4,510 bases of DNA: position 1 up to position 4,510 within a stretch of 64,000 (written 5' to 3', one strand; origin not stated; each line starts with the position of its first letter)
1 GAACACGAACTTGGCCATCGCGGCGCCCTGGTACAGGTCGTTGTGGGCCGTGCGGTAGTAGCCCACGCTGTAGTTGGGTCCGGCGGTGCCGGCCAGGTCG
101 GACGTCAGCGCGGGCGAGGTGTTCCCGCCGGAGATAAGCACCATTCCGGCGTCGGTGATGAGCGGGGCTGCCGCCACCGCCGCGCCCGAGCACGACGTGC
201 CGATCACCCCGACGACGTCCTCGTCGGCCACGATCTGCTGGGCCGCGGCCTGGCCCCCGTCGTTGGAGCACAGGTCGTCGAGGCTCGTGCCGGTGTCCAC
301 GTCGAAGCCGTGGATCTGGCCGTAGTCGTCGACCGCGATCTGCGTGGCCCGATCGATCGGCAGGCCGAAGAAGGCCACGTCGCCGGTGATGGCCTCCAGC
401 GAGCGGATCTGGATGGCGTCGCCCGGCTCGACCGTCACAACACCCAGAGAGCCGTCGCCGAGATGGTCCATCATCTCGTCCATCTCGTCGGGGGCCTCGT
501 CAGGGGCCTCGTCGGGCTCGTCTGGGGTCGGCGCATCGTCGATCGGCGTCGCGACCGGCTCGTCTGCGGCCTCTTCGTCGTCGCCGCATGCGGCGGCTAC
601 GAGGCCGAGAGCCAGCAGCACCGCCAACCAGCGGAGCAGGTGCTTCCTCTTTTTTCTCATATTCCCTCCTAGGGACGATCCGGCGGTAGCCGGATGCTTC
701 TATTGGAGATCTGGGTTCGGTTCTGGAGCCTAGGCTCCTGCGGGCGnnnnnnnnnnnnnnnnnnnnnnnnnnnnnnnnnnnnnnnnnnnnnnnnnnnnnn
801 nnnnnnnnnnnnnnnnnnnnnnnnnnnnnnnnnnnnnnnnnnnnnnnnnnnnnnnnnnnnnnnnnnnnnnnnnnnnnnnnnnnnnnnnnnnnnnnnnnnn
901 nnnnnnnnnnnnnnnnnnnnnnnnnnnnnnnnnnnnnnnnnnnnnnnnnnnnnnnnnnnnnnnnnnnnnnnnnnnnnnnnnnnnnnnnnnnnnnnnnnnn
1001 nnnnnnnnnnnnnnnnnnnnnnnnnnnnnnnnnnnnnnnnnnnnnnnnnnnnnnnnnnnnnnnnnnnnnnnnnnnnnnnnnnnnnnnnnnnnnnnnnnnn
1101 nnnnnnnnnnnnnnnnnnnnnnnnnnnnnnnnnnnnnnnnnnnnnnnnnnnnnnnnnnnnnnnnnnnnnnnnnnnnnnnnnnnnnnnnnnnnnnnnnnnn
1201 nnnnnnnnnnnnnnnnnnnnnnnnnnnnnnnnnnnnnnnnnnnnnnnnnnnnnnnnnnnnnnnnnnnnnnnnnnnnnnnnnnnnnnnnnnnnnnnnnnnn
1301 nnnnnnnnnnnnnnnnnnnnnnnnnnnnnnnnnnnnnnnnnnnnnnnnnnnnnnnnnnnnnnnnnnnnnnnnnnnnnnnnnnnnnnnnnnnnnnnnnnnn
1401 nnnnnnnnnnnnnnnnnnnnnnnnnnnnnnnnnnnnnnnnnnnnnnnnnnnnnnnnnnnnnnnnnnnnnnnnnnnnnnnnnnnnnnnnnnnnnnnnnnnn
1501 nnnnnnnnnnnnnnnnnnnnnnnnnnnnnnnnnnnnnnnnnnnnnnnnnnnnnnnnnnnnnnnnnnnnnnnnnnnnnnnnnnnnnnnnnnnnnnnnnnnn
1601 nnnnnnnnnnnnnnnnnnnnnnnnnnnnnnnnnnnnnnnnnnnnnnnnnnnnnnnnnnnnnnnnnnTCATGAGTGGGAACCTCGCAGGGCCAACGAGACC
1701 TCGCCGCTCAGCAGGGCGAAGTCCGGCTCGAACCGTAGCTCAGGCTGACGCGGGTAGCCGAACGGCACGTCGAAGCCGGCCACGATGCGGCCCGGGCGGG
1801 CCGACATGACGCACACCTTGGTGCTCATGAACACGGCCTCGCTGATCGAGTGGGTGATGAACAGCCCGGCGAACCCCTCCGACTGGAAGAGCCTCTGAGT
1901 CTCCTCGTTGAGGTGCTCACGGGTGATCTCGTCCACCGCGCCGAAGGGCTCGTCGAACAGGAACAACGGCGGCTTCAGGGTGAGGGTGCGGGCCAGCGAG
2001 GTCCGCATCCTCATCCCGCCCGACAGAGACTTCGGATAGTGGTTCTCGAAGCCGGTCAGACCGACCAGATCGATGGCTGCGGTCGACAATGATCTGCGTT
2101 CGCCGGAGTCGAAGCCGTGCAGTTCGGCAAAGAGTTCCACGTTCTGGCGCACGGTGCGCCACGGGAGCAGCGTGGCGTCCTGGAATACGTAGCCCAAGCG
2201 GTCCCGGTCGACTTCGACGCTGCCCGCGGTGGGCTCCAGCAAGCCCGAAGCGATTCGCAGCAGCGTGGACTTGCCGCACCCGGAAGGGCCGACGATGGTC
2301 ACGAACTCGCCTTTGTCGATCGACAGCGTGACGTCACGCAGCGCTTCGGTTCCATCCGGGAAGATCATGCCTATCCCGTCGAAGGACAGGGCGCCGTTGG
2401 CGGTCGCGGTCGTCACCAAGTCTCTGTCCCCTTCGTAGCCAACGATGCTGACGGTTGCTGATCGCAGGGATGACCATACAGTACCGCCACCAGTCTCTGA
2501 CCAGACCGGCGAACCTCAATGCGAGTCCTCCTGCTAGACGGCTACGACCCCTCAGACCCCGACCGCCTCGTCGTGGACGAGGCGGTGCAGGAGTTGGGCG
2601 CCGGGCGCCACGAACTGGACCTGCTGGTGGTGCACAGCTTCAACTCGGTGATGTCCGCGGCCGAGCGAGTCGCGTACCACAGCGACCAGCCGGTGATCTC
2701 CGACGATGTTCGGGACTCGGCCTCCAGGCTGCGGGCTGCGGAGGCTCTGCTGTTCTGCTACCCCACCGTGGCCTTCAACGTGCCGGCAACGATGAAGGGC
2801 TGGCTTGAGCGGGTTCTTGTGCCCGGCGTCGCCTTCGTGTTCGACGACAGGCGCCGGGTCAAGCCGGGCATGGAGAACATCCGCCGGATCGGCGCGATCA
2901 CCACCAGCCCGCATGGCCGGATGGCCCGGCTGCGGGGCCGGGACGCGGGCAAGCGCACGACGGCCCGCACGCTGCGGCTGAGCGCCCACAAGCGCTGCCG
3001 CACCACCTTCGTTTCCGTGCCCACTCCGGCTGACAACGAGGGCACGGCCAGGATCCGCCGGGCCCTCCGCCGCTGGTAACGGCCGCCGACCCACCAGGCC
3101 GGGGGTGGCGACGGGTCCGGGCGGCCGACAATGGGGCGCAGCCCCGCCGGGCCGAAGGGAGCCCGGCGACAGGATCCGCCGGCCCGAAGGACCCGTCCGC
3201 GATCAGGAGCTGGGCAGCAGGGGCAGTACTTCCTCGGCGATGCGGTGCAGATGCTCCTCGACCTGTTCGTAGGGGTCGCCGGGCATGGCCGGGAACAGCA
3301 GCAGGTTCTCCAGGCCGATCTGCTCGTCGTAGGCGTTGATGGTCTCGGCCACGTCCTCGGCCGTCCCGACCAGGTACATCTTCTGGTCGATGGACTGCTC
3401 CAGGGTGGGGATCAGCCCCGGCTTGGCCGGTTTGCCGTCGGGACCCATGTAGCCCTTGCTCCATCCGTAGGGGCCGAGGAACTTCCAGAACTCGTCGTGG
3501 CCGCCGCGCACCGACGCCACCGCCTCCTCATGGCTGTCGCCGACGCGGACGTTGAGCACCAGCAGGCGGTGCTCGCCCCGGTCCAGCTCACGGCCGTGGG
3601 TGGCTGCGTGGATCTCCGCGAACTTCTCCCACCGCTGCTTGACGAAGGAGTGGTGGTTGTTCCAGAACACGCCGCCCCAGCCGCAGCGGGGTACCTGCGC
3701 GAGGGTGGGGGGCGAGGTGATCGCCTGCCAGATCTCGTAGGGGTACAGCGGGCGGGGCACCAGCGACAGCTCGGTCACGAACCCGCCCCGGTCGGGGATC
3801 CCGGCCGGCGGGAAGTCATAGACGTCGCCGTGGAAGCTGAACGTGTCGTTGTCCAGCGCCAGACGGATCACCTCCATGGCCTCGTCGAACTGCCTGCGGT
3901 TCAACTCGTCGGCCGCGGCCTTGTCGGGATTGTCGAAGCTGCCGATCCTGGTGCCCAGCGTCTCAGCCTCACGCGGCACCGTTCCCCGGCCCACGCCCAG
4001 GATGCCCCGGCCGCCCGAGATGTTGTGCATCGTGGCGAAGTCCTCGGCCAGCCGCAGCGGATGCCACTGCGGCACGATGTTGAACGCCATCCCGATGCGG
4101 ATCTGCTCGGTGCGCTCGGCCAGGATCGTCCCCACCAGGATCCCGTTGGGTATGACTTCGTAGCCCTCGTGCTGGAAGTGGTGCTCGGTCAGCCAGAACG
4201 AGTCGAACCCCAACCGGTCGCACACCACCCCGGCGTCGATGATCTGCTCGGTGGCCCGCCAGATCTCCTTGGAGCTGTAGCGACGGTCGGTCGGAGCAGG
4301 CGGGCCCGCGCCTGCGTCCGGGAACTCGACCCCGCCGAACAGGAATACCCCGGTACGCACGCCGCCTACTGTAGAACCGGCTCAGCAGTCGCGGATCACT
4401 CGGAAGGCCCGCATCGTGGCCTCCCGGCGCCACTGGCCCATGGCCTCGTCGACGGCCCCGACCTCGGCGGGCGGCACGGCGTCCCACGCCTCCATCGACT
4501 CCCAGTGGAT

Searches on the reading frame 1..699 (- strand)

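Call 10: search_protein_families(library=pfam, proteins=[window:1-699:-])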
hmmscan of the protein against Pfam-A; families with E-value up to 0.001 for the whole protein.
window:1-699:- (233 aa): 2 families
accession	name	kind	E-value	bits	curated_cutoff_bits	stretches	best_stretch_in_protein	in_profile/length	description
PF13458.12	Peripla_BP_6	-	6.5e-11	42.9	31.7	1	96-219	2-119/343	Periplasmic binding protein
PF01094.35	ANF_receptor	-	2.8e-09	36.9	25.4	1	121-231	8-113/353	Receptor family ligand binding region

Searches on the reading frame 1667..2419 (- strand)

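Call 10: search_protein_families(library=pfam, proteins=[window:1667-2419:-])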
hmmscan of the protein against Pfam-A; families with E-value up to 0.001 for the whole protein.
window:1667-2419:- (250 aa): 2 families
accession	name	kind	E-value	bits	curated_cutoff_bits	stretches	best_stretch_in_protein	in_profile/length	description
PF00005.33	ABC_tran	-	1.4e-29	103.9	25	1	27-159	1-136/137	ABC transporter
PF13191.12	AAA_16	-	0.0005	21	32.6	1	35-146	20-124/167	AAA ATPase domain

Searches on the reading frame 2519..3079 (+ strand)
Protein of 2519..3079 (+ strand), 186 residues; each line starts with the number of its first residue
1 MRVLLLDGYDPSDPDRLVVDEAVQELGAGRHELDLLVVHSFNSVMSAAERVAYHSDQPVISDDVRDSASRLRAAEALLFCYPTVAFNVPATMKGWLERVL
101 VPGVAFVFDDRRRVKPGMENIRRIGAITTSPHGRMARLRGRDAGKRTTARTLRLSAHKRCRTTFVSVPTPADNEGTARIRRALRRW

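Call 10: search_protein_families(library=pfam, proteins=[window:2519-3079:+])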
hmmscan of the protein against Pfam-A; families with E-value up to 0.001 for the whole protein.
window:2519-3079:+ (186 aa): 2 families
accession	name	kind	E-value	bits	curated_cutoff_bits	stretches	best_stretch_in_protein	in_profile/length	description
PF02525.22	Flavodoxin_2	-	1.6e-14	54.5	27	1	1-133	1-137/198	Flavodoxin-like fold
PF03358.20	FMN_red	-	6.4e-06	26.3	24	1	1-99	1-96/152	NADPH-dependent FMN reductase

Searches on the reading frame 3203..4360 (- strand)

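Call 10: search_protein_families(library=pfam, proteins=[window:3203-4360:-])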
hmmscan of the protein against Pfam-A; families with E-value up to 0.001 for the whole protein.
window:3203-4360:- (385 aa): 1 family
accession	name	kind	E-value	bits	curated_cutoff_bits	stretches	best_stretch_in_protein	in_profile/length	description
PF00296.26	Bac_luciferase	-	3e-39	135.7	27.9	1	35-346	20-309/314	Luciferase-like monooxygenase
